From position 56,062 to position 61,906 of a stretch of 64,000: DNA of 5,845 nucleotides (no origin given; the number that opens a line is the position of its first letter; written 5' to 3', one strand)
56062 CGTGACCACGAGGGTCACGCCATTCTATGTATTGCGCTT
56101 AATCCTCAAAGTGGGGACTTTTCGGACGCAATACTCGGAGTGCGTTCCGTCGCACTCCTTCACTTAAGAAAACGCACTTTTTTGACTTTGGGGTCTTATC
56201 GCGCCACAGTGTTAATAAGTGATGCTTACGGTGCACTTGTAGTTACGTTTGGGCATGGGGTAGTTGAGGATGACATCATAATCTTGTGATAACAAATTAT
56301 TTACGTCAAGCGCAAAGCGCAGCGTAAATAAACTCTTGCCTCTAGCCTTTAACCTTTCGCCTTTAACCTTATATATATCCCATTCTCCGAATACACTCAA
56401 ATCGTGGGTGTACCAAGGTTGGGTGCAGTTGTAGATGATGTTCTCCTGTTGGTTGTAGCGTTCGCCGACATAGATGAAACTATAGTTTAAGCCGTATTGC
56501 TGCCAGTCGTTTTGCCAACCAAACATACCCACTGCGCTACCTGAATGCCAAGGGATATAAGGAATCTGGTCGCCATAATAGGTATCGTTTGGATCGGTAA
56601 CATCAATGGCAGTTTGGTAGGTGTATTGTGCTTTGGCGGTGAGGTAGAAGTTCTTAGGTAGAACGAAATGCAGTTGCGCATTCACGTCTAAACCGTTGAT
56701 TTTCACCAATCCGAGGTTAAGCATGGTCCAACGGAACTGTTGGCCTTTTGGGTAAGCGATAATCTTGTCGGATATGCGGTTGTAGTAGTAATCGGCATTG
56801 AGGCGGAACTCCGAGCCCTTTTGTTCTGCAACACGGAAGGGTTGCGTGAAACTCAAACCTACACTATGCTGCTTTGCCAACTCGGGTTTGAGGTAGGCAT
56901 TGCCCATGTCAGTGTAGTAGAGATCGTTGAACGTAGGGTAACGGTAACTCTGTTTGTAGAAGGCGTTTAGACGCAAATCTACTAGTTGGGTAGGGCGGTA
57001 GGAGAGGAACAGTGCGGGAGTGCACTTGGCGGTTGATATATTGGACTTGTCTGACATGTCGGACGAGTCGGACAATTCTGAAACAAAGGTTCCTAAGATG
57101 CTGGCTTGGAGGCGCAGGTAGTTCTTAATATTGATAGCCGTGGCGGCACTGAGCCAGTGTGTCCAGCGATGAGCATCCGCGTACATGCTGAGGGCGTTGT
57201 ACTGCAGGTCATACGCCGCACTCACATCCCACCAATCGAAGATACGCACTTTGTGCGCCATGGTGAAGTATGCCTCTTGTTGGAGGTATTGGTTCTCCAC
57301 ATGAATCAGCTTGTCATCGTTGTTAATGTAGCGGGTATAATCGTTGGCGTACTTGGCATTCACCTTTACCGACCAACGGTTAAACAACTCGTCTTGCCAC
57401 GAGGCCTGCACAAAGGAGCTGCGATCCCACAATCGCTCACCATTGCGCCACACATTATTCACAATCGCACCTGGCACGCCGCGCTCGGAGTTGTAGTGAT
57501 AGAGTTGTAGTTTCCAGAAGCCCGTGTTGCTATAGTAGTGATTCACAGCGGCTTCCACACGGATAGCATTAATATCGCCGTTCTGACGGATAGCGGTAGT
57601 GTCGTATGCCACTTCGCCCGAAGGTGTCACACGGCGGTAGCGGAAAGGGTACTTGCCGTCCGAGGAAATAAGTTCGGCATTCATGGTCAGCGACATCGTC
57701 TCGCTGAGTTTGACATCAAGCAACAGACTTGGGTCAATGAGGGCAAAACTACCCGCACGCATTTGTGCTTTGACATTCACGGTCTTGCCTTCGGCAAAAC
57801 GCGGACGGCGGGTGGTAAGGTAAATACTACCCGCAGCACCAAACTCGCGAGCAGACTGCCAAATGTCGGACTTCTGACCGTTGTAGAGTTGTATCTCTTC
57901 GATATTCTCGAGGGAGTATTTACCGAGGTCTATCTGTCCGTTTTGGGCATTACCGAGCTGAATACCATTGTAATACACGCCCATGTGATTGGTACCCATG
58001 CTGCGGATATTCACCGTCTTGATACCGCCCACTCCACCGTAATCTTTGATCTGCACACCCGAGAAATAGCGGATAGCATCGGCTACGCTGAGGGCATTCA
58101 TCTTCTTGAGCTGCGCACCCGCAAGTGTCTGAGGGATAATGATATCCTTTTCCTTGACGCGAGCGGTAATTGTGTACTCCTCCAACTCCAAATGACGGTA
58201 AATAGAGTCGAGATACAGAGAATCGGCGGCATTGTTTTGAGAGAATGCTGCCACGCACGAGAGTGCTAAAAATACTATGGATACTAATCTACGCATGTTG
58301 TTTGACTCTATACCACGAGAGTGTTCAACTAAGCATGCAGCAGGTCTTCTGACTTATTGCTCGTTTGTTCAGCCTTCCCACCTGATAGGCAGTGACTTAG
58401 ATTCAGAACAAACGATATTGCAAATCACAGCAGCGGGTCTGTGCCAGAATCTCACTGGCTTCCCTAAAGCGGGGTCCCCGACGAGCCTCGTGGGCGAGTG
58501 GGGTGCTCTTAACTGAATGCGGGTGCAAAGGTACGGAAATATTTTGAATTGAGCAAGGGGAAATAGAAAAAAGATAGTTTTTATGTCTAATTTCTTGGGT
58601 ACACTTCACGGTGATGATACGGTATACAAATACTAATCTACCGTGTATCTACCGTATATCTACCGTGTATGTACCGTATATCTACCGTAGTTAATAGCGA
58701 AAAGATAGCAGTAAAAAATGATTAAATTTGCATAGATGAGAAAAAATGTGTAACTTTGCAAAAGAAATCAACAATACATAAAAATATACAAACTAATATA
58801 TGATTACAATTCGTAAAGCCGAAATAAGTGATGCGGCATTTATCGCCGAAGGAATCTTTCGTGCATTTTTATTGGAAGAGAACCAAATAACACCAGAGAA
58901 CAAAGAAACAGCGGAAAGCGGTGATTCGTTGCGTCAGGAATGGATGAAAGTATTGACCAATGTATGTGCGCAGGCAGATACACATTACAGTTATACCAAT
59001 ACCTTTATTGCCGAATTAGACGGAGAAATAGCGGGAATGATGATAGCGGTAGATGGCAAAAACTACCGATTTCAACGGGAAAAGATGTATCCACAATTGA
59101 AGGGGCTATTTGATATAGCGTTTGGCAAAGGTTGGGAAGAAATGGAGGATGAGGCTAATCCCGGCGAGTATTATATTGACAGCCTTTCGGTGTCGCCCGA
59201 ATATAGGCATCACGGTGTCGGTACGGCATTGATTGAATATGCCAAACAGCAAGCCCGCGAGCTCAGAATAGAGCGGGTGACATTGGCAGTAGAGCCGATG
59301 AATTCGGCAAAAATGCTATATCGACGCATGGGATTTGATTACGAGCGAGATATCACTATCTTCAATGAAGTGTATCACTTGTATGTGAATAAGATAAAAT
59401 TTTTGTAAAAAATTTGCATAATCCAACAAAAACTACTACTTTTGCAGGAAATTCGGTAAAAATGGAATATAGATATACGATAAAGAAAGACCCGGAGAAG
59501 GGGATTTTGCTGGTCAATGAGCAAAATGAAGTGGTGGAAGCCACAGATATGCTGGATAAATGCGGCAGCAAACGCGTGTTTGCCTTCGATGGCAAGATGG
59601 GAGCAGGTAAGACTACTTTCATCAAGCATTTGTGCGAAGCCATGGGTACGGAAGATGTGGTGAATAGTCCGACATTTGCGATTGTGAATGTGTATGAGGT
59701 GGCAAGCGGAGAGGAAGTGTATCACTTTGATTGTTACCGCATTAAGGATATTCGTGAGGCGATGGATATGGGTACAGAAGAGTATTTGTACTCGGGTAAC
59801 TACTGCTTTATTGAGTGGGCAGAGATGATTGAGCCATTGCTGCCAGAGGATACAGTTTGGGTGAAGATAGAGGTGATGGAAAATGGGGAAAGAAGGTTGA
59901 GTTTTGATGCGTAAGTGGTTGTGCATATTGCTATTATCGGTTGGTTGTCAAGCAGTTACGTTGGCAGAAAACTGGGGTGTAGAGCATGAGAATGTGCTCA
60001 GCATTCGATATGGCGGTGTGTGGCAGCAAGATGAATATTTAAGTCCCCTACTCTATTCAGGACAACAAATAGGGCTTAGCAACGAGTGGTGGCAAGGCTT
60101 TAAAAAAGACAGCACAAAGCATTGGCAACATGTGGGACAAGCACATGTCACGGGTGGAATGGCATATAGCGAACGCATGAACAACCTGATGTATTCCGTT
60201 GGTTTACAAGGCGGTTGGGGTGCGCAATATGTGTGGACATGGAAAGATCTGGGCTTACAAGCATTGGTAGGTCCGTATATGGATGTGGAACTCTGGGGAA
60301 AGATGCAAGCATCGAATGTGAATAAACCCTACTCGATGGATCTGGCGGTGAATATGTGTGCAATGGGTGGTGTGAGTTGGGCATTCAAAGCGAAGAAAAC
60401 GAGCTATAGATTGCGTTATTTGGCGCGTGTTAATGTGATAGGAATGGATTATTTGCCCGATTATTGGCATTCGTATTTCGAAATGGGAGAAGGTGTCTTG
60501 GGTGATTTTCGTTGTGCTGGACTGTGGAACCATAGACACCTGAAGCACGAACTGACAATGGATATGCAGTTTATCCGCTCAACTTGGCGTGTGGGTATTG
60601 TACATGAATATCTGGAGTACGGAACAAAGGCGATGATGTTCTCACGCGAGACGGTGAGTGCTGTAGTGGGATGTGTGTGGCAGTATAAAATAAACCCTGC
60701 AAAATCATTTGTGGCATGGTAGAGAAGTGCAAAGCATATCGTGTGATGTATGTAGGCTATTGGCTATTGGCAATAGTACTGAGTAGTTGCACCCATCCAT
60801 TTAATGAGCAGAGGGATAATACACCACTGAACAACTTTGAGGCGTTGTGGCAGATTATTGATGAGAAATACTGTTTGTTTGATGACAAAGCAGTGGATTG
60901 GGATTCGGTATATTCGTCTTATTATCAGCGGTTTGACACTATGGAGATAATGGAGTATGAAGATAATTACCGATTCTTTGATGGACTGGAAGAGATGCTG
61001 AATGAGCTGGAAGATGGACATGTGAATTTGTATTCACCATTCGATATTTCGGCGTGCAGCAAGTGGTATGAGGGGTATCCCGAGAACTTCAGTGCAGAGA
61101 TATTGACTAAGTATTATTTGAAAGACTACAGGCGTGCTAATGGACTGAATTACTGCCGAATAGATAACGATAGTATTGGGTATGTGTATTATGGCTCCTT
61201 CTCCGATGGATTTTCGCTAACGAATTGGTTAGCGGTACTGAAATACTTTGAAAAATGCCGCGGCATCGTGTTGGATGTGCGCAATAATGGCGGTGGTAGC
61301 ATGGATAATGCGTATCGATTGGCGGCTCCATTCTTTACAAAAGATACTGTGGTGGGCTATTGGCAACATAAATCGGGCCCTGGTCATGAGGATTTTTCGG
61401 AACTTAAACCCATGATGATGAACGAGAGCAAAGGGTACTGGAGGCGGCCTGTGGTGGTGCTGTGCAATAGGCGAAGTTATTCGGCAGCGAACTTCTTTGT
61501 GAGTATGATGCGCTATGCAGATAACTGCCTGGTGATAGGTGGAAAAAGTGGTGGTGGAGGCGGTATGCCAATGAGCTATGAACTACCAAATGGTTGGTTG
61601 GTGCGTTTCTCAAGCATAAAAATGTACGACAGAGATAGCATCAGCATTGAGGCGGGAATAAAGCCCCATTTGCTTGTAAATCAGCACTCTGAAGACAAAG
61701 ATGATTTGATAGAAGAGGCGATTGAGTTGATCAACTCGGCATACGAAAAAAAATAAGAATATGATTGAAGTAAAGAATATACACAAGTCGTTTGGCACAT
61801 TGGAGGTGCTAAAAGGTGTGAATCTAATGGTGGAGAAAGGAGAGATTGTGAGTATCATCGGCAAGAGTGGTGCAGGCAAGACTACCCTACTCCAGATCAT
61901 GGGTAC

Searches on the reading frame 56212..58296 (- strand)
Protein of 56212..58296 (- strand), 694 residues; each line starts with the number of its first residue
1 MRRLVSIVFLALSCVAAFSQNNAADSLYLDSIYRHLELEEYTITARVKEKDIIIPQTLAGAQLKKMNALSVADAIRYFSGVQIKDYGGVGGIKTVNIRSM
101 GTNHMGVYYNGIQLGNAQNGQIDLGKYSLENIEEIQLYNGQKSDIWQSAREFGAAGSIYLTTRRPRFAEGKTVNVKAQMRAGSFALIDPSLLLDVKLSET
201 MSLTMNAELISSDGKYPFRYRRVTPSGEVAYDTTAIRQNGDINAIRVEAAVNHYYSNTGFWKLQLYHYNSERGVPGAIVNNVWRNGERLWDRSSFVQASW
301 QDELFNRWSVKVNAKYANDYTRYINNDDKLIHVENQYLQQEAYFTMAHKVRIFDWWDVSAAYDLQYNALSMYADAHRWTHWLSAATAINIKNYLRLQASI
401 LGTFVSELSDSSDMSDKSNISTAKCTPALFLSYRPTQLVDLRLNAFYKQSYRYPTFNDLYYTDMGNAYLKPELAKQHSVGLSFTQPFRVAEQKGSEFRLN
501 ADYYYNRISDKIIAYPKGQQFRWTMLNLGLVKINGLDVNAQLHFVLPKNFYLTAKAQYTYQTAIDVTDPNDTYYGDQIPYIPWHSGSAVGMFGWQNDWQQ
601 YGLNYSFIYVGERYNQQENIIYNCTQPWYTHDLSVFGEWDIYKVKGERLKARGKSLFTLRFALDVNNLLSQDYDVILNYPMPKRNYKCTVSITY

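Call 24: search_protein_families(library=pfam, proteins=[window:56212-58296:-], max_evalue=0.001)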
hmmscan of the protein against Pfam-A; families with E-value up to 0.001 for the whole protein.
window:56212-58296:- (694 aa): 1 family
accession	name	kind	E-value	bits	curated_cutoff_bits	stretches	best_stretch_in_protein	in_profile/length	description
PF07715.20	Plug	-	7e-14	52.7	23.9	1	57-146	11-99/107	TonB-dependent Receptor Plug Domain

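Call 83: search_solved_structures(query=window:56212-58296:-, max_evalue=0.001)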
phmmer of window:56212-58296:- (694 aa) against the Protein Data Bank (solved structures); distinct sequences matched with E-value up to 0.001: 5.
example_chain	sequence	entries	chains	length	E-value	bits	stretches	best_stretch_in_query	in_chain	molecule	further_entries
8blw_A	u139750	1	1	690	3.5e-112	379.4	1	11-694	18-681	Vitamin B12 transporter BtuB1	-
8bmx_C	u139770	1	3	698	8.9e-28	100.5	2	422-693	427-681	Putative TonB-linked outer membrane receptor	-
8p98_A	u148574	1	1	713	1.7e-26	96.3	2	423-693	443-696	Vitamin B12 transporter BtuB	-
8p97_A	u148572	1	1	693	3.1e-26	95.4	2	423-693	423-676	TonB-dependent receptor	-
1nqf_A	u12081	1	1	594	4.3e-06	28.8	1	51-162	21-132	Vitamin B12 receptor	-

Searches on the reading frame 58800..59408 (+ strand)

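Call 25: search_protein_families(library=pfam, proteins=[window:58800-59408:+], max_evalue=0.001)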
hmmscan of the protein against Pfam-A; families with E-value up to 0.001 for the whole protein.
window:58800-59408:+ (202 aa): 4 families
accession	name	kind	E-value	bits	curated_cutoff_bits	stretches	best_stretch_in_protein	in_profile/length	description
PF00583.31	Acetyltransf_1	-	7.4e-16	58.9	20.7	1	64-179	31-116/116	Acetyltransferase (GNAT) family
PF13508.13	Acetyltransf_7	-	1.3e-13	51.6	27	1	68-179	5-82/84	Acetyltransferase (GNAT) domain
PF13673.13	Acetyltransf_10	-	3.6e-11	43.6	23.6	1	125-180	53-108/128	Acetyltransferase (GNAT) domain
PF13527.13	Acetyltransf_9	-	0.00093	19.6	25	0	125-181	74-126/127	Acetyltransferase (GNAT) domain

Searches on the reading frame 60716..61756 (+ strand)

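Call 25: search_protein_families(library=pfam, proteins=[window:60716-61756:+], max_evalue=0.001)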
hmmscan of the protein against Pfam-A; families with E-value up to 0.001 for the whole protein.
window:60716-61756:+ (346 aa): 2 families
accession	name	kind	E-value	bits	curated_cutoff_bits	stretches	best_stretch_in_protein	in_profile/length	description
PF03572.23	Peptidase_S41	-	1.8e-30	106.2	24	1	154-319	2-163/165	Peptidase family S41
PF14684.11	Tricorn_C1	-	5.8e-08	33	24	1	39-95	7-58/59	Tricorn protease C1 domain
